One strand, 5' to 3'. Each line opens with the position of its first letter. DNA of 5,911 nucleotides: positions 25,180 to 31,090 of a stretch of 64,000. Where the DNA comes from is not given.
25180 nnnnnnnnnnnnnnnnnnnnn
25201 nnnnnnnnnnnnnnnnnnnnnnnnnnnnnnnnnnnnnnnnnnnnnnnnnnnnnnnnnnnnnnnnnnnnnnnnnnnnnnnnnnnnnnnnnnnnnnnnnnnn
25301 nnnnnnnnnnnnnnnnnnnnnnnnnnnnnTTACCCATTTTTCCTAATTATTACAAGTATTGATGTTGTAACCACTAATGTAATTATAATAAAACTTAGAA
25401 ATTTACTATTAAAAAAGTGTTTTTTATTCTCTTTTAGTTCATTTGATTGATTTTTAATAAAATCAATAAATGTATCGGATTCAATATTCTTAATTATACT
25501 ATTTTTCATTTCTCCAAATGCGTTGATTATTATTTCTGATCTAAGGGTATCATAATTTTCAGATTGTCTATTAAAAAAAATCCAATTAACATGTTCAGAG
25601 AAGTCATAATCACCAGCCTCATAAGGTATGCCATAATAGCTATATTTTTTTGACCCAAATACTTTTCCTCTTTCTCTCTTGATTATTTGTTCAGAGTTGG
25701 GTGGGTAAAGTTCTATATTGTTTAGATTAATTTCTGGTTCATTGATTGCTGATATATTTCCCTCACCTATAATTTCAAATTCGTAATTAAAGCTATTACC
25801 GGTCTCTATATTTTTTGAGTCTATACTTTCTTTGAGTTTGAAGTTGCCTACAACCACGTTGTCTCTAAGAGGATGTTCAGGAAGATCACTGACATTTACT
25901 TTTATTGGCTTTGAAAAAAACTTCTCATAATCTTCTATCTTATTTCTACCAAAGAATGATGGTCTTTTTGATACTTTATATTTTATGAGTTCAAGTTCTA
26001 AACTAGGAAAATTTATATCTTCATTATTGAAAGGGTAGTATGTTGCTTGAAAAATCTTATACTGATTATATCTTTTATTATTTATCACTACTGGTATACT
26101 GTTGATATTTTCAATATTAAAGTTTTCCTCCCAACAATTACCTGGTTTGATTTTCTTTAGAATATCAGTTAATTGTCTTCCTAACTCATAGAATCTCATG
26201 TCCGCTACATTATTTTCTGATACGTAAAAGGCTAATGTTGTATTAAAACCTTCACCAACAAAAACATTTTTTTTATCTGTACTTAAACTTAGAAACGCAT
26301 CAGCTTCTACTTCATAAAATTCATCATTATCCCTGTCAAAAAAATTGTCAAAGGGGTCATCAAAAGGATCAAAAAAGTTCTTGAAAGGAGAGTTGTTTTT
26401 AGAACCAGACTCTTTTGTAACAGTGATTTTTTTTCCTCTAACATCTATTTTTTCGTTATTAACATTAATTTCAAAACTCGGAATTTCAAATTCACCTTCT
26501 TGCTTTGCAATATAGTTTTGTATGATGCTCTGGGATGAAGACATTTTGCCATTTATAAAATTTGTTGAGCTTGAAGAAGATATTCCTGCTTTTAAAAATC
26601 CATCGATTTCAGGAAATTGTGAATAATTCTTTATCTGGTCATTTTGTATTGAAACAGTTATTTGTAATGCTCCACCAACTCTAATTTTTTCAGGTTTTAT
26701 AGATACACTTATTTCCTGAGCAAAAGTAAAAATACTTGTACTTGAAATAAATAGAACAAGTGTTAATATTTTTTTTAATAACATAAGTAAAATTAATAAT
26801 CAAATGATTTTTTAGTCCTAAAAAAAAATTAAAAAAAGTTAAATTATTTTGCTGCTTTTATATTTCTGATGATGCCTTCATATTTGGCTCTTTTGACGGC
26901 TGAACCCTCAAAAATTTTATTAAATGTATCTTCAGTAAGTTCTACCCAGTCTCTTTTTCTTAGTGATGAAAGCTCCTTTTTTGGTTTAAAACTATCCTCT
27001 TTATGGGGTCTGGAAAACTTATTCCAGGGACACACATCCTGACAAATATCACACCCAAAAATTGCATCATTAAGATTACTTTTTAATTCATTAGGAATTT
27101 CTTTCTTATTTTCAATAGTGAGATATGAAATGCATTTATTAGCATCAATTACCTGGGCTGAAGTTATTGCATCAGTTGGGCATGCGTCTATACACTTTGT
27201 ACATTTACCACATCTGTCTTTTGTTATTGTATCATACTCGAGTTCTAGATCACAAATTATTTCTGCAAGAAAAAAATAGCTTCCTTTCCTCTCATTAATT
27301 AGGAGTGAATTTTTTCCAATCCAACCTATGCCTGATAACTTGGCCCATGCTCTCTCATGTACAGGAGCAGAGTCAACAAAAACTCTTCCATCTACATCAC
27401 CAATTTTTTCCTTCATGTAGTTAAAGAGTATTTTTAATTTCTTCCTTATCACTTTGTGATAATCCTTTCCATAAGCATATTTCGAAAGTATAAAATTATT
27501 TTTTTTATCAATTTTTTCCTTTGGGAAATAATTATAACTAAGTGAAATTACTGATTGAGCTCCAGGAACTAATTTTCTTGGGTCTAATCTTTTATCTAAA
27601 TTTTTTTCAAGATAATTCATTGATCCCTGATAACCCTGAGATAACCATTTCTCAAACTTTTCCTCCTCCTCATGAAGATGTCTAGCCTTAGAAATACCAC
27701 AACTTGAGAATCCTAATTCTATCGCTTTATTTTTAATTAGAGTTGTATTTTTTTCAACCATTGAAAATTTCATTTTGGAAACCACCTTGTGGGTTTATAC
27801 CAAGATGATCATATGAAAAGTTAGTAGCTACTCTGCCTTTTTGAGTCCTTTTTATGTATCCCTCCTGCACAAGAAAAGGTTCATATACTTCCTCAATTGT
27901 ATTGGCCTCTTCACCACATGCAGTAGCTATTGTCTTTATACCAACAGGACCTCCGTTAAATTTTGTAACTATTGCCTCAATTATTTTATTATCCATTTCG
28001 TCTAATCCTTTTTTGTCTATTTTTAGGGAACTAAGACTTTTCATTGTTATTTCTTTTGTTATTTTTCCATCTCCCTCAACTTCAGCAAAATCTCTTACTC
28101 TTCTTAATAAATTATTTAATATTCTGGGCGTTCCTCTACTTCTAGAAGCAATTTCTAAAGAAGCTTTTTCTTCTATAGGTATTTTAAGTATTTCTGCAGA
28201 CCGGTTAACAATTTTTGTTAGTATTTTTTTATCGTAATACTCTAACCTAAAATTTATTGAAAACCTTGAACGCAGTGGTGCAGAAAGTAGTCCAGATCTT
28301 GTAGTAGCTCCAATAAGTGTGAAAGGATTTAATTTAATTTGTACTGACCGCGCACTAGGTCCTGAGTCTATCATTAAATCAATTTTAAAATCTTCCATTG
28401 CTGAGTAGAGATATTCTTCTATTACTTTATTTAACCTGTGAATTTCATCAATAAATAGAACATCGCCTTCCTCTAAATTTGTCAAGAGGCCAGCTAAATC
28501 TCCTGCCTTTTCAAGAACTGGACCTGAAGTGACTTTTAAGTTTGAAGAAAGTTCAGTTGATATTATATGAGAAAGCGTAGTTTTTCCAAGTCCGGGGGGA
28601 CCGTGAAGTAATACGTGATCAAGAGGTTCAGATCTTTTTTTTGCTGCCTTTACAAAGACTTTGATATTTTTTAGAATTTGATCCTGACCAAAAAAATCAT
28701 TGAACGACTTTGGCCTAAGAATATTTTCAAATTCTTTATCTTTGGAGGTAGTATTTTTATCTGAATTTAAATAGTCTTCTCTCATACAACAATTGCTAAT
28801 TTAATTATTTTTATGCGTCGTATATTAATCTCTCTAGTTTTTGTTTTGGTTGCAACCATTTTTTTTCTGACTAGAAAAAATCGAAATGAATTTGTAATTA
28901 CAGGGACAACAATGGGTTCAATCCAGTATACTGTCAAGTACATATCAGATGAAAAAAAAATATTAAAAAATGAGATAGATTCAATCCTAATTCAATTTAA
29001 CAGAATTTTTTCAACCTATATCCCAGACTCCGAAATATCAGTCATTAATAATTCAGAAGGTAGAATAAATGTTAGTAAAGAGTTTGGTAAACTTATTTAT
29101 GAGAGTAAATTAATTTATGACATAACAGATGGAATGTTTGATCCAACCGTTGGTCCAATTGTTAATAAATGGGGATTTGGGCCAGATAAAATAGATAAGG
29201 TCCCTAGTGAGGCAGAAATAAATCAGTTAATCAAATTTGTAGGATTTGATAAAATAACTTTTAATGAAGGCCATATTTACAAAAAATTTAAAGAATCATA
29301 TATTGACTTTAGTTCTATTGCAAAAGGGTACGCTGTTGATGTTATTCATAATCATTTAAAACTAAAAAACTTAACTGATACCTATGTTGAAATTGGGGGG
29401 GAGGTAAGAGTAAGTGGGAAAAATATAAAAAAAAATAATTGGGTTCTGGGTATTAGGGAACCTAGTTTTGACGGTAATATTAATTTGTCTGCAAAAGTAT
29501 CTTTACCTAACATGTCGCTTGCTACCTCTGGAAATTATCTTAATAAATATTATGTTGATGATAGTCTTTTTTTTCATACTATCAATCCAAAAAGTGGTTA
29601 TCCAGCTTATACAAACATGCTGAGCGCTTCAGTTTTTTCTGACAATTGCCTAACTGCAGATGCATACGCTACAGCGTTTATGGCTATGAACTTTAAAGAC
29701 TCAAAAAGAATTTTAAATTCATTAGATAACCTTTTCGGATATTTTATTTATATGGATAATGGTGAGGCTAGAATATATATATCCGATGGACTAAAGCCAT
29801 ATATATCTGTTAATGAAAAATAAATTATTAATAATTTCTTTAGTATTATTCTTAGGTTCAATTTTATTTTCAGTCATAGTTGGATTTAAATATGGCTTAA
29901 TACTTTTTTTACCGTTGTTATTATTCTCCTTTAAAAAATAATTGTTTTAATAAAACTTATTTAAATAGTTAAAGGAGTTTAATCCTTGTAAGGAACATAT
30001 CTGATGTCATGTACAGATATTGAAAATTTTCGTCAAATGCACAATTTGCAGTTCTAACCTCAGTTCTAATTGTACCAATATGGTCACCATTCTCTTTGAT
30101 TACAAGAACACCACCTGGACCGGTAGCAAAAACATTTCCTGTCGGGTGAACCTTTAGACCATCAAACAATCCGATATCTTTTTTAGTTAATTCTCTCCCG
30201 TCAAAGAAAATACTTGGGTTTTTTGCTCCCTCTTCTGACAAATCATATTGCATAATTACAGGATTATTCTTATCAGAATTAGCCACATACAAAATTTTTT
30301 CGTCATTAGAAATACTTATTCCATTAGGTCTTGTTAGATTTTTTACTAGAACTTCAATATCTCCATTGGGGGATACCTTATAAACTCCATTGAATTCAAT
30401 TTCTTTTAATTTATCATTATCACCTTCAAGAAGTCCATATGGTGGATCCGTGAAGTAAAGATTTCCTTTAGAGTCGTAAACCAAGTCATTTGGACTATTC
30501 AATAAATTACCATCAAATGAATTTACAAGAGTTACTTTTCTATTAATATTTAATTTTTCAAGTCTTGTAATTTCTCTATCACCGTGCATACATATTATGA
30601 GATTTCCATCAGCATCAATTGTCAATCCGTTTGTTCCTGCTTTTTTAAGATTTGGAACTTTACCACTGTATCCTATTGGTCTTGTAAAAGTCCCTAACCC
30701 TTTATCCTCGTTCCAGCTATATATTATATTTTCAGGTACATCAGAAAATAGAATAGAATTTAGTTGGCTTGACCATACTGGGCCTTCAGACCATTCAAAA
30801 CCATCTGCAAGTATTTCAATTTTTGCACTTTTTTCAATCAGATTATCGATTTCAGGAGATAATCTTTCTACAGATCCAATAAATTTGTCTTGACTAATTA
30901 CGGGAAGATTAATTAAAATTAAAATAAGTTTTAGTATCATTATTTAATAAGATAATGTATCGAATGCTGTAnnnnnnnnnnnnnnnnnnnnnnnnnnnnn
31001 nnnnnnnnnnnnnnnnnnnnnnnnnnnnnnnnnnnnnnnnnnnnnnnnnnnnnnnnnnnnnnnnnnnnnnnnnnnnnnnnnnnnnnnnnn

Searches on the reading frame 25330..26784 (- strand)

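Call 56: search_protein_families(library=pfam, proteins=[window:25330-26784:-], max_evalue=0.00001)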
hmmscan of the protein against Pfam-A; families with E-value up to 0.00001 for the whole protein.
window:25330-26784:- (484 aa): 1 family
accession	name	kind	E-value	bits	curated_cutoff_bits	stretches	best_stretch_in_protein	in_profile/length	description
PF13584.12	BatD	-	2.3e-21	76.6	24.1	1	28-122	2-92/92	BatD DUF11 like domain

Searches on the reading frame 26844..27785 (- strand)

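Call 57: search_protein_families(library=pfam, proteins=[window:26844-27785:-], max_evalue=0.00001)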
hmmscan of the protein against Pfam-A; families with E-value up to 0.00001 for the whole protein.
window:26844-27785:- (313 aa): 4 families
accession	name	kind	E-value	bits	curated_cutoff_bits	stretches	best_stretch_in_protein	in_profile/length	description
PF13484.11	Fer4_16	-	3.1e-23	82.8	30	1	191-255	1-66/66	4Fe-4S double cluster binding domain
PF08331.15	QueG_DUF1730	-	8.2e-23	80.6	25.1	1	66-139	1-77/77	Epoxyqueuosine reductase QueG, DUF1730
PF00037.32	Fer4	-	4.9e-07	29.7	21.1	0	187-208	3-24/24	4Fe-4S binding domain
PF13237.11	Fer4_10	-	1.4e-06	28.5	25.5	0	187-219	4-43/53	4Fe-4S dicluster domain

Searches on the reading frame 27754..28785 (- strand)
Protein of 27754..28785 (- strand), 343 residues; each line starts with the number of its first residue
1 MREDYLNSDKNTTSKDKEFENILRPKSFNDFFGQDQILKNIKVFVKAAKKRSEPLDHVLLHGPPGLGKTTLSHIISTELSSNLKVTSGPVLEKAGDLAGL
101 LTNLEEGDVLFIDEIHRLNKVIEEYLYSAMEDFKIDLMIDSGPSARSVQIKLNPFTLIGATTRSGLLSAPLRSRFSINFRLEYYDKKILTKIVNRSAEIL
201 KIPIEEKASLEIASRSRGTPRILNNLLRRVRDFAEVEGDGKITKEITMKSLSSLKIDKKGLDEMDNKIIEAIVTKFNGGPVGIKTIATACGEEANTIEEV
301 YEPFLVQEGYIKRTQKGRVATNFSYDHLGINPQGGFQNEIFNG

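Call 57: search_protein_families(library=pfam, proteins=[window:27754-28785:-], max_evalue=0.00001)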
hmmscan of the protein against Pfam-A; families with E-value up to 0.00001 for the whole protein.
window:27754-28785:- (343 aa): 5 families
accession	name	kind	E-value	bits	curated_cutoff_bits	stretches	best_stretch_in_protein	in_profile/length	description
PF05496.18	RuvB_N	-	2.5e-76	255.3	27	1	23-181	1-159/159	Holliday junction DNA helicase RuvB P-loop domain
PF17864.7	AAA_lid_4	-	1.3e-29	102.2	27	1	184-257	1-74/74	RuvB AAA lid domain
PF05491.19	RuvB_C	-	8.7e-25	86.9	24.7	1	258-328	1-71/72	RuvB C-terminal winged helix domain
PF00004.35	AAA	-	6.2e-20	72.4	21.2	1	58-182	1-130/131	ATPase family associated with various cellular activities (AAA)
PF07728.20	AAA_5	-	2.3e-09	37.8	22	0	100-175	60-139/139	AAA domain (dynein-related subfamily)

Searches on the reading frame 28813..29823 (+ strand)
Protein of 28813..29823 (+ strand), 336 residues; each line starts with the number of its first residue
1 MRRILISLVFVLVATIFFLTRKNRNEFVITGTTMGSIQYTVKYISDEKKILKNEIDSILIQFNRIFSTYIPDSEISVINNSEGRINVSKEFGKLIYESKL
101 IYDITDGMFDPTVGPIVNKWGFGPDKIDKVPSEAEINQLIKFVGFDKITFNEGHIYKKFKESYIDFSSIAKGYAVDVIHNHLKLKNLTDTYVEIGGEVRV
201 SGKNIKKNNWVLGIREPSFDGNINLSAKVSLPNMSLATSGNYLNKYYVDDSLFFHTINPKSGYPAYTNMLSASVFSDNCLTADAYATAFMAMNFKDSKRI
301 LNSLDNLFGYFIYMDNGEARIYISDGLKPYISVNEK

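Call 57: search_protein_families(library=pfam, proteins=[window:28813-29823:+], max_evalue=0.00001)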
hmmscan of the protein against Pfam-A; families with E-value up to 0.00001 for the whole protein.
window:28813-29823:+ (336 aa): 1 family
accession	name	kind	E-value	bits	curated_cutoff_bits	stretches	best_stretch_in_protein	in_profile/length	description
PF02424.20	ApbE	-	9.6e-72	242.1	25.6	1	38-306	4-260/266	ApbE family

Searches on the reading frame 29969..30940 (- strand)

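Call 57: search_protein_families(library=pfam, proteins=[window:29969-30940:-], max_evalue=0.00001)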
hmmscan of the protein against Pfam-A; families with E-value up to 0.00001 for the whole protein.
window:29969-30940:- (323 aa): 1 family
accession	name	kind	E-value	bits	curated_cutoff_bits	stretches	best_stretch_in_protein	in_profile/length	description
PF08450.18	SGL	-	2.1e-38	132.8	26.3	1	50-313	1-244/246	SMP-30/Gluconolactonase/LRE-like region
